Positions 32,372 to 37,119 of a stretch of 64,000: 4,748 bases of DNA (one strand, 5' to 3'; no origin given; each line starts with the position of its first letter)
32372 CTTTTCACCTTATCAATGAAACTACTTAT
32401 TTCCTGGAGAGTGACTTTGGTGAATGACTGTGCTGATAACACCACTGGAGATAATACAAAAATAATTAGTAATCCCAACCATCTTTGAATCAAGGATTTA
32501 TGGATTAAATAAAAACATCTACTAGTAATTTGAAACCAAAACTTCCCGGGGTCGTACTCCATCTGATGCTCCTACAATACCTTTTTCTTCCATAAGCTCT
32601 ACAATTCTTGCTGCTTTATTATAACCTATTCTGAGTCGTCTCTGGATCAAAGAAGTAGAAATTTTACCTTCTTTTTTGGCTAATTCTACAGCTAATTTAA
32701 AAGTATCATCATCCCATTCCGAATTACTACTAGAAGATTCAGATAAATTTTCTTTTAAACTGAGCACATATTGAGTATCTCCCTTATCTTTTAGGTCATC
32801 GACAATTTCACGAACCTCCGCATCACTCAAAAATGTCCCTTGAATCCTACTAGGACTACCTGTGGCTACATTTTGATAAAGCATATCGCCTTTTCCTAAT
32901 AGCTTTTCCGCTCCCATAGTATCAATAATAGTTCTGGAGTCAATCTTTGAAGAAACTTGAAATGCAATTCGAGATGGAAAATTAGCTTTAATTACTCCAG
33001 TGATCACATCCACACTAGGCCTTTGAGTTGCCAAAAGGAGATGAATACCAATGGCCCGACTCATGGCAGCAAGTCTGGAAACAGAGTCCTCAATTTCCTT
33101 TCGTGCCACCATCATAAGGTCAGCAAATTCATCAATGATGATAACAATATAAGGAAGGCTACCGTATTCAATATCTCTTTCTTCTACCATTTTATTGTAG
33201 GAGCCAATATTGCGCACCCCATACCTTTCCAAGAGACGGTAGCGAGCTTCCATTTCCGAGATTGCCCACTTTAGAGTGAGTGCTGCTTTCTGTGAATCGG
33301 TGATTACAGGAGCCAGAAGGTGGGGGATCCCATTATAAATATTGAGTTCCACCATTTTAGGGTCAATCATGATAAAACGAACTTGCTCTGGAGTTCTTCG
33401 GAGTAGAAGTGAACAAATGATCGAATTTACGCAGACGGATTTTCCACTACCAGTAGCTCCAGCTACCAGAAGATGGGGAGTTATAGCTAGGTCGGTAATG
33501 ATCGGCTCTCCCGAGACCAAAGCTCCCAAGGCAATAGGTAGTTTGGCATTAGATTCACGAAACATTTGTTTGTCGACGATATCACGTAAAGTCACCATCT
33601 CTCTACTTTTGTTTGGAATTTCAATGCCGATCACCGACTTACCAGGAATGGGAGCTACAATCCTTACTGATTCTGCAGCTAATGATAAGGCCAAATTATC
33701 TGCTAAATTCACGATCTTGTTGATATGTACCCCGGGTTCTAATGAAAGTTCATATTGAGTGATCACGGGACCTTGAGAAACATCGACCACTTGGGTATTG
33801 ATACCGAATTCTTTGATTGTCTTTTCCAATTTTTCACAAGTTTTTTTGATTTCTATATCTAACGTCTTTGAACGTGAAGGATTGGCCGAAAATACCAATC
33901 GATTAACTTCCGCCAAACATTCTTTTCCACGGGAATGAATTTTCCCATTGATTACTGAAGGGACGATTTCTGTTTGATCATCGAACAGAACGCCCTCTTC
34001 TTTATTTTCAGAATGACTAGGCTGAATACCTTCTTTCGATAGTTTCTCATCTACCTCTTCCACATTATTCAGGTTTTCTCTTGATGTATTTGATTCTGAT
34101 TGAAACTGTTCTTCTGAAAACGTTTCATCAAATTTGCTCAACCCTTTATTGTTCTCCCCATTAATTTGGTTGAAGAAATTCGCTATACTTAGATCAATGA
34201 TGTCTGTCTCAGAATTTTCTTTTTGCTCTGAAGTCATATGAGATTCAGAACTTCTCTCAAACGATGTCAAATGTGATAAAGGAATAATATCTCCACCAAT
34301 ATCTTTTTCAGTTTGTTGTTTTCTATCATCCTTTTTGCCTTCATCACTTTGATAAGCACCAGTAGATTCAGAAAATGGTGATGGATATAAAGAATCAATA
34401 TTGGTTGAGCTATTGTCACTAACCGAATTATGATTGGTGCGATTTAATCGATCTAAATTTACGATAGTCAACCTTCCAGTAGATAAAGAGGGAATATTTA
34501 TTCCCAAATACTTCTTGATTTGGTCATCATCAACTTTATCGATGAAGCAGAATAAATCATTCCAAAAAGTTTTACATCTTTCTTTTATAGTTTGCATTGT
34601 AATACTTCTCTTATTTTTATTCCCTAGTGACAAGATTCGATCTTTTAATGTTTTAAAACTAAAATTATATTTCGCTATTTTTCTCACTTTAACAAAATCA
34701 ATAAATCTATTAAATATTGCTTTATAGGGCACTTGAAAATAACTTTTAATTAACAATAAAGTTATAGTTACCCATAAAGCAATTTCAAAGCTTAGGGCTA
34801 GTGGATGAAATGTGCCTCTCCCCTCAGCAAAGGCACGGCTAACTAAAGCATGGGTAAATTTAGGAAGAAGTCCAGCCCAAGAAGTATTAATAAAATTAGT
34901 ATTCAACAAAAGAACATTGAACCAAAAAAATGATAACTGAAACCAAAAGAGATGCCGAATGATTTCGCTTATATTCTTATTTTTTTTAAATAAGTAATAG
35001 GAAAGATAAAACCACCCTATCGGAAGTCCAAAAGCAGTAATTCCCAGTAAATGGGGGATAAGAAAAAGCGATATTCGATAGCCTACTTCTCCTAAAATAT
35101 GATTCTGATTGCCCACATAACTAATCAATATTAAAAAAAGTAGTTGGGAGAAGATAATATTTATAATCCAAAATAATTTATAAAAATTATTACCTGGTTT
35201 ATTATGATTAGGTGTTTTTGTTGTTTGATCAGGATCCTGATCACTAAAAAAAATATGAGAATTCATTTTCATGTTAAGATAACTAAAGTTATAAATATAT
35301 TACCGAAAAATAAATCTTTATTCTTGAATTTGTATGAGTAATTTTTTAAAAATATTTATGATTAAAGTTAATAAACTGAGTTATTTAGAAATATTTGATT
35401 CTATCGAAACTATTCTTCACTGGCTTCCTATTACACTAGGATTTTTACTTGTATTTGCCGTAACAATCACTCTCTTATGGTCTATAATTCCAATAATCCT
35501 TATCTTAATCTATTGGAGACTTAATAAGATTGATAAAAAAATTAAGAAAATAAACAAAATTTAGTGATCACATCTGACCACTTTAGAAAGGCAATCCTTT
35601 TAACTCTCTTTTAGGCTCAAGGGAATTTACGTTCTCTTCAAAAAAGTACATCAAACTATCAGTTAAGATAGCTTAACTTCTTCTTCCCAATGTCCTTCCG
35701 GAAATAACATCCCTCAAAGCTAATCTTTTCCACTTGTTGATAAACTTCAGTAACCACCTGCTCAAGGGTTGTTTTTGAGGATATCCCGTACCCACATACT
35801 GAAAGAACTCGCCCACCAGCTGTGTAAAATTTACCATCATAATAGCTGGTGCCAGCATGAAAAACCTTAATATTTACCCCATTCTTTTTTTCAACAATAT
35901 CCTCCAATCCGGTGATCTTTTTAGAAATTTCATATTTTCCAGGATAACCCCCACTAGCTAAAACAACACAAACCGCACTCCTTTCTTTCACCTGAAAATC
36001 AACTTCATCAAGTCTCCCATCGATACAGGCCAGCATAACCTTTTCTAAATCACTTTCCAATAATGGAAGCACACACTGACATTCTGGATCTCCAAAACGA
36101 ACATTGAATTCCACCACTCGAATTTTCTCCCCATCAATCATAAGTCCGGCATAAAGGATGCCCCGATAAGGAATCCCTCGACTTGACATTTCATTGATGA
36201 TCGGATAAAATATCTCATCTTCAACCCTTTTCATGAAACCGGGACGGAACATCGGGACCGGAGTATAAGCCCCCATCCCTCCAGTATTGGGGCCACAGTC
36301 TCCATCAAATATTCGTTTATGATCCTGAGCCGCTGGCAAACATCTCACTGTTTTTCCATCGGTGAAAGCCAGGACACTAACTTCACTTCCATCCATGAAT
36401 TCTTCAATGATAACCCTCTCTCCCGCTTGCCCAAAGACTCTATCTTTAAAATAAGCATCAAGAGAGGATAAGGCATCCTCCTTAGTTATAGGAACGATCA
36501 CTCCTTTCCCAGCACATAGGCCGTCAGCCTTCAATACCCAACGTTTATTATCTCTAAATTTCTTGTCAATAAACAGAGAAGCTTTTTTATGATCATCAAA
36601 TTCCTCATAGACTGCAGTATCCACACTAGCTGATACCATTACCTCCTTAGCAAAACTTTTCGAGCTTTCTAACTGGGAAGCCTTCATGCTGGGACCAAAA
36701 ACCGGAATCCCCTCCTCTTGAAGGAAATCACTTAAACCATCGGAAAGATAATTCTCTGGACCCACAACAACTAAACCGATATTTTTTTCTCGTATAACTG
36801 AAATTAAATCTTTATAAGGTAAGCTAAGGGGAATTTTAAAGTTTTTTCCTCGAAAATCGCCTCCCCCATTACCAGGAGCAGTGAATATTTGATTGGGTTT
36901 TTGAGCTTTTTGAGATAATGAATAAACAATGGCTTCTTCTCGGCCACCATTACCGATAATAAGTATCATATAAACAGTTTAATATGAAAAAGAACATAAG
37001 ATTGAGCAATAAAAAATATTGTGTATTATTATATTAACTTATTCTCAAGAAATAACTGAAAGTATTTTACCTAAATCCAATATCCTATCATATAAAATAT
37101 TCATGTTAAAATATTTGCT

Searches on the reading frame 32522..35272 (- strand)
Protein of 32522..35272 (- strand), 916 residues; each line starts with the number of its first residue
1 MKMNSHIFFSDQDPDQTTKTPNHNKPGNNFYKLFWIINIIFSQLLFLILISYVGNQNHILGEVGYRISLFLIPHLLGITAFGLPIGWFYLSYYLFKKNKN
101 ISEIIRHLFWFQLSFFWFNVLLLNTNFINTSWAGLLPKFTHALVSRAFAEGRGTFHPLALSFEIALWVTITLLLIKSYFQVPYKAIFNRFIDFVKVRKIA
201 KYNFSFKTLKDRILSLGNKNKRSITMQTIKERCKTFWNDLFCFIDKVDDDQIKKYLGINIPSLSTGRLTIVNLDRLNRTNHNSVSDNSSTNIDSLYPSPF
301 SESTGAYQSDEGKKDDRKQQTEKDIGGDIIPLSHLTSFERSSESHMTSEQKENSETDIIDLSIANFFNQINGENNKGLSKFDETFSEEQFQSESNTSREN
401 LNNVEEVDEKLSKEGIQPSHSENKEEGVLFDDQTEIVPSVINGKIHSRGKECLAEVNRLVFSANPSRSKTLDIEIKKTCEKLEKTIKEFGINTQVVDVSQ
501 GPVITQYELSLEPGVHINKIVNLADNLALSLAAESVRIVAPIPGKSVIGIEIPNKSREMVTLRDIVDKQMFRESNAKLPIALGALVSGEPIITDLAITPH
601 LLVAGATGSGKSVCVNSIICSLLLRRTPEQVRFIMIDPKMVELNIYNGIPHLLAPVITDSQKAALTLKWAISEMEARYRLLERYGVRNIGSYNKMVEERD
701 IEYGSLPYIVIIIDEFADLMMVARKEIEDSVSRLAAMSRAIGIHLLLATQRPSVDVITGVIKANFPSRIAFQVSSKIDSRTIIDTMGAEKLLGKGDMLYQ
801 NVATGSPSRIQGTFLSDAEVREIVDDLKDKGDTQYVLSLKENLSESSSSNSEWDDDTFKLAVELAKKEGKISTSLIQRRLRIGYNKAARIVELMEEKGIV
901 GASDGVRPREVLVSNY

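Call 34: search_protein_families(library=pfam, proteins=[window:32522-35272:-], max_evalue=0.0001)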
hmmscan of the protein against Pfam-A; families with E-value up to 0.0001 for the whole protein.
window:32522-35272:- (916 aa): 4 families
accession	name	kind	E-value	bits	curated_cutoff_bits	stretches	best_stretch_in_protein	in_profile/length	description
PF01580.24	FtsK_SpoIIIE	-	4.3e-67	226.2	24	1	562-754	2-221/221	FtsK/SpoIIIE family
PF17854.6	FtsK_alpha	-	6.1e-30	103.8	22.9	1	466-554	13-101/101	FtsK alpha domain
PF09397.16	FtsK_gamma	-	6e-25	87.2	30.6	1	854-913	3-62/63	Ftsk gamma domain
PF01935.23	DUF87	-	9.4e-06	26.3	23.2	1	582-638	3-60/220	Helicase HerA, central domain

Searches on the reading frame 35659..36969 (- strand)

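Call 34: search_protein_families(library=pfam, proteins=[window:35659-36969:-], max_evalue=0.0001)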
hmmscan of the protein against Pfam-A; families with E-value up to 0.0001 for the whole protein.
window:35659-36969:- (436 aa): 3 families
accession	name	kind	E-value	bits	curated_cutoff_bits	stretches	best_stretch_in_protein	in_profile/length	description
PF01071.24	GARS_A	-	5.8e-74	248.6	27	1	102-297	1-194/194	Phosphoribosylglycinamide synthetase, ATP-grasp (A) domain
PF02843.22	GARS_C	-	2e-28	99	34.8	1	332-430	1-92/92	Phosphoribosylglycinamide synthetase, C domain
PF02844.21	GARS_N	-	1.1e-25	90.7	29.5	1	2-101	3-100/100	Phosphoribosylglycinamide synthetase, N domain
